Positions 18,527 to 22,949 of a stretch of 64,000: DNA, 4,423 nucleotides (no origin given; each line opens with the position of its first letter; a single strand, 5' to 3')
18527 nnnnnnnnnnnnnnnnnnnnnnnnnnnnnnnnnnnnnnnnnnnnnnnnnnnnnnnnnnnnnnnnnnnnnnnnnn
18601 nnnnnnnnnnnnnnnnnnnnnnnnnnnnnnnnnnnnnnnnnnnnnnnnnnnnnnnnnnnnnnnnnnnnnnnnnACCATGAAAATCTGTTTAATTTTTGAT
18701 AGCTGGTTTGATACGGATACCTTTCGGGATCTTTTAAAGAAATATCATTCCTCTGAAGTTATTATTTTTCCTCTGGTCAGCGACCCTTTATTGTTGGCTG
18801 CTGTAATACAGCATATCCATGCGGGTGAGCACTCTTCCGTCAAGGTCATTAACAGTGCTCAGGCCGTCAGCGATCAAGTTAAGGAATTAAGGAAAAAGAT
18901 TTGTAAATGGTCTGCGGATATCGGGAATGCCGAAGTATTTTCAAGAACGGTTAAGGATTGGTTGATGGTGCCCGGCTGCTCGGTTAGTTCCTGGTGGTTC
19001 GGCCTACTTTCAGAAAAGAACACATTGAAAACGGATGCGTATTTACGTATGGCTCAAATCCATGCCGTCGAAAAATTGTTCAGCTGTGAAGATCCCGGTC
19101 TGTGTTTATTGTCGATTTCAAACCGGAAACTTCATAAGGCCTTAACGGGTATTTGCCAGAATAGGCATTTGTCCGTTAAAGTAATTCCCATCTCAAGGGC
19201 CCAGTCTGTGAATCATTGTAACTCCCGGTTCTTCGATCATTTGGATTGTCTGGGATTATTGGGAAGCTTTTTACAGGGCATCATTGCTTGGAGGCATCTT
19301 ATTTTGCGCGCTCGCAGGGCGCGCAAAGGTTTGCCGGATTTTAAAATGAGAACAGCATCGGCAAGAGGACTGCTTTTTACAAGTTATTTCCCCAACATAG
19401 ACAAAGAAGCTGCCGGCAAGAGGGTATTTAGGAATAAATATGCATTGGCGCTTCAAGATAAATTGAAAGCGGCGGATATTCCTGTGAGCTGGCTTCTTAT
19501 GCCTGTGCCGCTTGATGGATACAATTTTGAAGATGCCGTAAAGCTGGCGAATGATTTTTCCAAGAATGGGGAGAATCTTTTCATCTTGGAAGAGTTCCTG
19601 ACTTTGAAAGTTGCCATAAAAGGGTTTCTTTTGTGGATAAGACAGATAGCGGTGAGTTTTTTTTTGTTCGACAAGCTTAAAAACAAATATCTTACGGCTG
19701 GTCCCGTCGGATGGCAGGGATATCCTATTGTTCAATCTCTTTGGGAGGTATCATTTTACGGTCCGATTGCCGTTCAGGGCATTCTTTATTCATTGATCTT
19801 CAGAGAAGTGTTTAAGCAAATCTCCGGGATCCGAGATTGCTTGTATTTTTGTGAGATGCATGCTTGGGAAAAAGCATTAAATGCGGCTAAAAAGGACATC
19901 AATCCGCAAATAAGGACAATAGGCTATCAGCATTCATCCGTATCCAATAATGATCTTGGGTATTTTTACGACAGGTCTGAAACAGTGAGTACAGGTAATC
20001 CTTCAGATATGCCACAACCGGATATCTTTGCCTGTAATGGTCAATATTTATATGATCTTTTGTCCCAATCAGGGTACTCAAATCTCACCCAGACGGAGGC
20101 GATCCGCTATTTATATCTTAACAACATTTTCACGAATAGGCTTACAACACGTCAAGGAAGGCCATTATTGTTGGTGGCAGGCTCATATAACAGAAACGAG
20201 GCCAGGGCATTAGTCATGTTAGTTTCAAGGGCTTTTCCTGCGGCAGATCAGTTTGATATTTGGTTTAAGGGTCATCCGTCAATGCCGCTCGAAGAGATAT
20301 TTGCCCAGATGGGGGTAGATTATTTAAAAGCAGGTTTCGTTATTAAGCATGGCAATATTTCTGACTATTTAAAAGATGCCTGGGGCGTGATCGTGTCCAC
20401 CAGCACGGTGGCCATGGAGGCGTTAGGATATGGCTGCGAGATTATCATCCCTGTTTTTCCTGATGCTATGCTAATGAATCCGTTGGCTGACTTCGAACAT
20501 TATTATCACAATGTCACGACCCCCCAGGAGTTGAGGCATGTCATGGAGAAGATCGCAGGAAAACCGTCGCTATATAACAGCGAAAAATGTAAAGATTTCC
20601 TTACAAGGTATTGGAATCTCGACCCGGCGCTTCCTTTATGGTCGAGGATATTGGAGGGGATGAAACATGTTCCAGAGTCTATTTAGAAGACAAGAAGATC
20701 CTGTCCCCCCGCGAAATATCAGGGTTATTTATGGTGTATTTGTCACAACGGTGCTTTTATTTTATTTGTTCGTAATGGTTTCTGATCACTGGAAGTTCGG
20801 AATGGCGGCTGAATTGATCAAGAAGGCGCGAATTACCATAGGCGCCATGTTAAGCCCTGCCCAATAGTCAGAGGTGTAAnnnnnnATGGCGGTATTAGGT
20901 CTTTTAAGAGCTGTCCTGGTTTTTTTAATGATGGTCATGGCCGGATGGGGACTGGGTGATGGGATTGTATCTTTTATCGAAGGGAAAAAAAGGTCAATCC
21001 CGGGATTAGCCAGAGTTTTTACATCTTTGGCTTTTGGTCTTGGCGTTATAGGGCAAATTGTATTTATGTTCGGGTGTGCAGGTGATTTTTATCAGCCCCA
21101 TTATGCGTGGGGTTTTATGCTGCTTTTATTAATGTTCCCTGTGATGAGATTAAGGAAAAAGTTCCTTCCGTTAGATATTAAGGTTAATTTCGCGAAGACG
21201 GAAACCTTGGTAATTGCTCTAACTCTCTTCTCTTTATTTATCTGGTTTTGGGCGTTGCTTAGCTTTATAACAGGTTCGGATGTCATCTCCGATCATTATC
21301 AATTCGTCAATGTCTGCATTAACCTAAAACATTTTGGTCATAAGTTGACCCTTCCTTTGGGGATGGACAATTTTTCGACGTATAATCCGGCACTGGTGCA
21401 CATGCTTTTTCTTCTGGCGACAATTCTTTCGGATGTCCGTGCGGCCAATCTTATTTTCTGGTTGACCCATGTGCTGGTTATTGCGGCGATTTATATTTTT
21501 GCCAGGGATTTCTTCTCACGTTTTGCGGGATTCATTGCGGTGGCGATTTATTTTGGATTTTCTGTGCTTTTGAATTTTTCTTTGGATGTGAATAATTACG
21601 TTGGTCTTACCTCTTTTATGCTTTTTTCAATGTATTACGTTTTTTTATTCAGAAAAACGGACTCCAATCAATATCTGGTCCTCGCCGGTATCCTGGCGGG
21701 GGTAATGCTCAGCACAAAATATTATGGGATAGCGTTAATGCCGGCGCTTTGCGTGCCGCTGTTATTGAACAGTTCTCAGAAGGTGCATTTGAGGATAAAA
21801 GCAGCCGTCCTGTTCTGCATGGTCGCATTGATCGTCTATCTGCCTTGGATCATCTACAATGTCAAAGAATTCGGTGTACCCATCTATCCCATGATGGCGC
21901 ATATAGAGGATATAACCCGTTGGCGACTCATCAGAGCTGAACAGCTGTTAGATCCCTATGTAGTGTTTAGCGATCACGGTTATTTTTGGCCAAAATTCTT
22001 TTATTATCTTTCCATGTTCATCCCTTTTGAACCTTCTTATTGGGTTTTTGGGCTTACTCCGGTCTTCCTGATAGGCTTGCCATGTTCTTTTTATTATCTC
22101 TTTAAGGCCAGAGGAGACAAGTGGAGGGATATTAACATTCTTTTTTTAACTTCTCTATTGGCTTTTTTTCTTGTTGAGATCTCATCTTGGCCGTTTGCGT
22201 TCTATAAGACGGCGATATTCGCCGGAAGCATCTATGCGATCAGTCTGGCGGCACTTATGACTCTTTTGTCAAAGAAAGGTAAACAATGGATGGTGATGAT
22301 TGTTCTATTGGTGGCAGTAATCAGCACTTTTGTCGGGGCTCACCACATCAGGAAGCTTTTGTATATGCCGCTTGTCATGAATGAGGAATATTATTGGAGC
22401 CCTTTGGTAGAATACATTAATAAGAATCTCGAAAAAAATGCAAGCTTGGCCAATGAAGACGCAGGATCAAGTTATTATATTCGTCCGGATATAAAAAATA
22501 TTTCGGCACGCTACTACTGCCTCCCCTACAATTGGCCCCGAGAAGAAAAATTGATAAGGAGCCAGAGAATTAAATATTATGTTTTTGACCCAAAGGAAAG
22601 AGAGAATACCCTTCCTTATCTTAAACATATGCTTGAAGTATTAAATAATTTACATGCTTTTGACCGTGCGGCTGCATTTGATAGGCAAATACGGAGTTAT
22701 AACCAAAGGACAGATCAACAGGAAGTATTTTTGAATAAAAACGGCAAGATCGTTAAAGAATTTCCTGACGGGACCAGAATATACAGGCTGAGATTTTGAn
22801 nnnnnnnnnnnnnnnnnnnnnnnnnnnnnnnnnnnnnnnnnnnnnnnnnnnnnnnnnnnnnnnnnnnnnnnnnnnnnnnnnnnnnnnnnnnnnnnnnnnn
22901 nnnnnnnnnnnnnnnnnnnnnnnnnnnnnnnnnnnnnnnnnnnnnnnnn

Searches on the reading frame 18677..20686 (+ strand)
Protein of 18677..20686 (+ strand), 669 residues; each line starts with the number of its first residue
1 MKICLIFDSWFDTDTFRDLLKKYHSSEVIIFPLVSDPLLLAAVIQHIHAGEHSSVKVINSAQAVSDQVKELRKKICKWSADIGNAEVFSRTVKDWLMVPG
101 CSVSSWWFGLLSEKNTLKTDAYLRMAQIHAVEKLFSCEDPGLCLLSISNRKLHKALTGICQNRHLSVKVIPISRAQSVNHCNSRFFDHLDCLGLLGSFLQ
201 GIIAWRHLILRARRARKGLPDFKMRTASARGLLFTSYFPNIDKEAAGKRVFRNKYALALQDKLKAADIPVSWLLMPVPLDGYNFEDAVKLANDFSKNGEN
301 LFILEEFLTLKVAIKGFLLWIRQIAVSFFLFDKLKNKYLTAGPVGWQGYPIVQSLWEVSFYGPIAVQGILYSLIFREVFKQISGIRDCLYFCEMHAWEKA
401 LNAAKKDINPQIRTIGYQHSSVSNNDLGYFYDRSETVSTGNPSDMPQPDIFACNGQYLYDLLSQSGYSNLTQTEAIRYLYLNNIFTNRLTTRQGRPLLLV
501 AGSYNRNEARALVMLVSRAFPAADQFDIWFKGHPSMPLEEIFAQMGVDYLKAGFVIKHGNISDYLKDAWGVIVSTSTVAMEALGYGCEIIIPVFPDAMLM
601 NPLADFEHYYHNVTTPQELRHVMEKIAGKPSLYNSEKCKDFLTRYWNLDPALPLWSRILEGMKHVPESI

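Call 30: search_protein_families(library=pfam, proteins=[window:18677-20686:+], max_evalue=0.00001)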
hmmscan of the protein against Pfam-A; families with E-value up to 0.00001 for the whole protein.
window:18677-20686:+ (669 aa): 0 families

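Call 71: search_protein_families(library=pfam, proteins=[window:18677-20686:+], max_evalue=1)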
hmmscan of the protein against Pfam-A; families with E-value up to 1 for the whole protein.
window:18677-20686:+ (669 aa): 2 families
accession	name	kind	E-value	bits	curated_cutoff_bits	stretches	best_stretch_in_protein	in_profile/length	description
PF05159.20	Capsule_synth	-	0.01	15.7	20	1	503-589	165-258/310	Capsule polysaccharide biosynthesis protein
PF20471.4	DUF6716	-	0.035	13.5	27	1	535-590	227-281/342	Putative glycosyltransferase (DUF6716)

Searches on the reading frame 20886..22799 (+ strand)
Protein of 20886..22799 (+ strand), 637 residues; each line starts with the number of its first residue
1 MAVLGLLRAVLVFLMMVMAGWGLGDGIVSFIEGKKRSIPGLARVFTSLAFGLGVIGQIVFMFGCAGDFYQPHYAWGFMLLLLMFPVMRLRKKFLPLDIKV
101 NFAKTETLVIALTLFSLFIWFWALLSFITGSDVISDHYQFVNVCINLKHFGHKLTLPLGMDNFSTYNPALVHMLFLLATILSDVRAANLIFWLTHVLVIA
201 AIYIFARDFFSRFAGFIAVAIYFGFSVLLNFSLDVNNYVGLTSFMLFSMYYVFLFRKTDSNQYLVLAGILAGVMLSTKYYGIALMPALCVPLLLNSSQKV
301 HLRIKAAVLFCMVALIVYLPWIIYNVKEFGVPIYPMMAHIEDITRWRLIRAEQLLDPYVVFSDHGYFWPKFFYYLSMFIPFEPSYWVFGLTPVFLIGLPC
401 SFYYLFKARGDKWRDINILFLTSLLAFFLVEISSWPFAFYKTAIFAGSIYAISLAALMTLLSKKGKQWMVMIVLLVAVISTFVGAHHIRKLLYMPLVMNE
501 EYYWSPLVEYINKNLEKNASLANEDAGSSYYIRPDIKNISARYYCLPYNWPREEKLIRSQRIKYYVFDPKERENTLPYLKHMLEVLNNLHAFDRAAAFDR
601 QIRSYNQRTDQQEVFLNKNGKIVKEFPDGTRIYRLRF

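Call 71: search_protein_families(library=pfam, proteins=[window:20886-22799:+], max_evalue=1)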
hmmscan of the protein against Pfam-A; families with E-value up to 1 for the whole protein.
window:20886-22799:+ (637 aa): 1 family
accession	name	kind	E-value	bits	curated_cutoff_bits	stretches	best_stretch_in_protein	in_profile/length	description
PF13231.12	PMT_2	-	5.3e-14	53.2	26.1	1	182-324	19-160/160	Dolichyl-phosphate-mannose-protein mannosyltransferase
